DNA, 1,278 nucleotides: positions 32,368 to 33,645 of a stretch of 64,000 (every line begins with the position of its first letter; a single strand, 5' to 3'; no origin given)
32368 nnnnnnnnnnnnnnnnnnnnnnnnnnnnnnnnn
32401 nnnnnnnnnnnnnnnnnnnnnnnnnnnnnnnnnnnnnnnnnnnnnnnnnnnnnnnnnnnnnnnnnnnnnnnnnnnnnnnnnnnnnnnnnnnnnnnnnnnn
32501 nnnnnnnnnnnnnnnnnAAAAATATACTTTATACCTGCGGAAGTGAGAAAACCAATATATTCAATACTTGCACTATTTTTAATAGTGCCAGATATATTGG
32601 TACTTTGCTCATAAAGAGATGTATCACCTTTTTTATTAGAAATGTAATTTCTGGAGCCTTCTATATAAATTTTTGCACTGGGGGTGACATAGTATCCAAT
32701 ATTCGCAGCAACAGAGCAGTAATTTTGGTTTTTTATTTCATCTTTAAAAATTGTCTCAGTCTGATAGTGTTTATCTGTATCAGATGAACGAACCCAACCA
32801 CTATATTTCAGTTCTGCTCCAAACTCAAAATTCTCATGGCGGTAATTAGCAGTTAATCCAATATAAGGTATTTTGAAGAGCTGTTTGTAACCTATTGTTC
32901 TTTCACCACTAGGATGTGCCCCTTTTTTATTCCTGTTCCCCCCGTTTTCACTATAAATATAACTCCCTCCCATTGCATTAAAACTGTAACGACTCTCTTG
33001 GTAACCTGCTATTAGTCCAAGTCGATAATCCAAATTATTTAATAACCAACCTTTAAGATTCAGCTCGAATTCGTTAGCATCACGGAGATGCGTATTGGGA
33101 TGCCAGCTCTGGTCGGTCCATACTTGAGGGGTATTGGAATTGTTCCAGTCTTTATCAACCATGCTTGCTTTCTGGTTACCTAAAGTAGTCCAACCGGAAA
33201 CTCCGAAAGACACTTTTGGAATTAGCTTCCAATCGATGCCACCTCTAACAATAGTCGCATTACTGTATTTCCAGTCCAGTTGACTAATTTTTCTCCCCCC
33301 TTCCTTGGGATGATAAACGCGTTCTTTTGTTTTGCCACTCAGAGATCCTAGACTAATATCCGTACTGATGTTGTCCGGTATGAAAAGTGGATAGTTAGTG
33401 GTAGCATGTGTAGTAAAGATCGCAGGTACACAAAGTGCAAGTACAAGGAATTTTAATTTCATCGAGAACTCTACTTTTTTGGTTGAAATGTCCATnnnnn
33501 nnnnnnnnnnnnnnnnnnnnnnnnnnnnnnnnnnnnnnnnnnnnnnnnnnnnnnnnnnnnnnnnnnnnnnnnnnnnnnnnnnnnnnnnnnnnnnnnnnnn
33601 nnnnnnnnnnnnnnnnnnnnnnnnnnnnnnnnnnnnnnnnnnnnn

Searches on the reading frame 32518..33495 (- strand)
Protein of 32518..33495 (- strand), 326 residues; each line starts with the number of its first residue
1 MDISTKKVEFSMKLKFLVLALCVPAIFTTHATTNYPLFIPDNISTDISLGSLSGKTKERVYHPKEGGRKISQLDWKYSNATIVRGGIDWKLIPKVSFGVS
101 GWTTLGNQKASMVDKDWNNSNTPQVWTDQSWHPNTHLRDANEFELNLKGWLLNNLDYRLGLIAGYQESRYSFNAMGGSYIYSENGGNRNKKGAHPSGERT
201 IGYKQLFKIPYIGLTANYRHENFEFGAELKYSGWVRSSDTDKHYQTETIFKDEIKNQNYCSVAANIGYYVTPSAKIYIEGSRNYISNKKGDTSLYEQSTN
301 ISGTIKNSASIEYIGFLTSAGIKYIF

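Call 22: find_encoding_contigs(protein=window:32518-33462:-, flank=3000, max_places=10)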
Protein seq(315 aa) (315 aa): 2 contigs read that carry it; 2 places shown.
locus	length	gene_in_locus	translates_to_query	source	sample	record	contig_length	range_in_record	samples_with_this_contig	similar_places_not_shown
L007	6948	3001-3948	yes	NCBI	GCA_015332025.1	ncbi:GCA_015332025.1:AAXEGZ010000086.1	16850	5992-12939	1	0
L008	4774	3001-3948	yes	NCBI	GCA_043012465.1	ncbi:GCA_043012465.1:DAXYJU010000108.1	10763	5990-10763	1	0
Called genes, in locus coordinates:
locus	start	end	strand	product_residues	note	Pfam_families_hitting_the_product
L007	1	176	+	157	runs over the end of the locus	-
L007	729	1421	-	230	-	PF20798:NleE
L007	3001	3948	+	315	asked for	PF01278:Omptin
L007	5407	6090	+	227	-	-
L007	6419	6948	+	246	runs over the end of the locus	PF01569:PAP2, PF22778:VCPO_2nd (faint)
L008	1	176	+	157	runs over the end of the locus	-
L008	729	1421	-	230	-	PF20798:NleE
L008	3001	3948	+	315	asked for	PF01278:Omptin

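Call 23: find_encoding_contigs(protein=window:32518-33495:-, flank=3000, max_places=10)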
Protein seq(326 aa) (326 aa): 1 contig read that carries it; 1 place shown.
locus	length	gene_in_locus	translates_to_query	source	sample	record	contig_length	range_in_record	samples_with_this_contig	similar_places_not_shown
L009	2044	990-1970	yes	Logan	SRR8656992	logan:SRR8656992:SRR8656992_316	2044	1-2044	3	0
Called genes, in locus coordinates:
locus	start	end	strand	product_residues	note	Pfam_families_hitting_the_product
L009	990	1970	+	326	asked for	PF01278:Omptin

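Call 55: list_cluster_members(proteins=[window:32518-33462:-, window:32518-33495:-])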
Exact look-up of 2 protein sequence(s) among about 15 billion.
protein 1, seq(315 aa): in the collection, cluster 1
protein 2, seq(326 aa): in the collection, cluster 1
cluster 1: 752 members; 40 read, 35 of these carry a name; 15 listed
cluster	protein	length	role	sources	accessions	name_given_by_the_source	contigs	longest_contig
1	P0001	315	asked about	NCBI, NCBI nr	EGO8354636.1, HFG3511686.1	omptin family outer membrane protease IcsP [Escherichia coli]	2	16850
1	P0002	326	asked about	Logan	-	-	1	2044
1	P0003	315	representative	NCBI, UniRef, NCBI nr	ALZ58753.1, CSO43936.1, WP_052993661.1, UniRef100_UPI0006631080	protease (plasmid) [Shigella sonnei] | omptin family outer membrane protease IcsP n=1 Tax=Shigella sonnei TaxID=624 ... | omptin family outer membrane protease IcsP [Shigella sonnei]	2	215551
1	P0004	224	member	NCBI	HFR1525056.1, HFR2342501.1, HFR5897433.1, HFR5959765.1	TPA: omptin family outer membrane protease IcsP, partial [Shigella flexneri]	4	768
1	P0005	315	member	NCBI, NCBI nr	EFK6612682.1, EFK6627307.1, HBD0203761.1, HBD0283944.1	TPA: omptin family outer membrane protease IcsP [Escherichia coli] | omptin family outer membrane protease IcsP [Escherichia coli]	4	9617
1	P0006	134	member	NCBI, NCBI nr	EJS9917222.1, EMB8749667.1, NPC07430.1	omptin family outer membrane protease IcsP, partial [Shigella sonnei] | omptin family outer membrane protease IcsP [Shigella sonnei]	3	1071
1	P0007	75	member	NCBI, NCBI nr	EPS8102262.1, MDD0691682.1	omptin family outer membrane protease, partial [Shigella sonnei] | omptin family outer membrane protease [Shigella sonnei]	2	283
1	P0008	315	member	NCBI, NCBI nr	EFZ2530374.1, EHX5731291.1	omptin family outer membrane protease IcsP [Shigella flexneri]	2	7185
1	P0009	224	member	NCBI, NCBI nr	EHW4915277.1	omptin family outer membrane protease IcsP, partial [Shigella sonnei] | omptin family outer membrane protease IcsP [Shigella sonnei]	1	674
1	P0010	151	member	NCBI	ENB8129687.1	omptin family outer membrane protease IcsP, partial [Shigella sonnei]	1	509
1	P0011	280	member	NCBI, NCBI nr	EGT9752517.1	omptin family outer membrane protease IcsP, partial [Shigella flexneri] | omptin family outer membrane protease IcsP [Shigella flexneri]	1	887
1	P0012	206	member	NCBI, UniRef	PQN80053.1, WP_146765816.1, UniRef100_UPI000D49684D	omptin family outer membrane protease IcsP, partial [Shigella flexneri] | omptin family outer membrane protease IcsP n=1 Tax=Shigella flexneri TaxID=623 ...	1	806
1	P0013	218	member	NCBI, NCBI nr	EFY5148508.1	omptin family outer membrane protease IcsP, partial [Shigella flexneri] | omptin family outer membrane protease IcsP [Shigella flexneri]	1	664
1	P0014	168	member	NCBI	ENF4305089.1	omptin family outer membrane protease IcsP, partial [Shigella flexneri]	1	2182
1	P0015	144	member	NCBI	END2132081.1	omptin family outer membrane protease IcsP, partial [Shigella sonnei]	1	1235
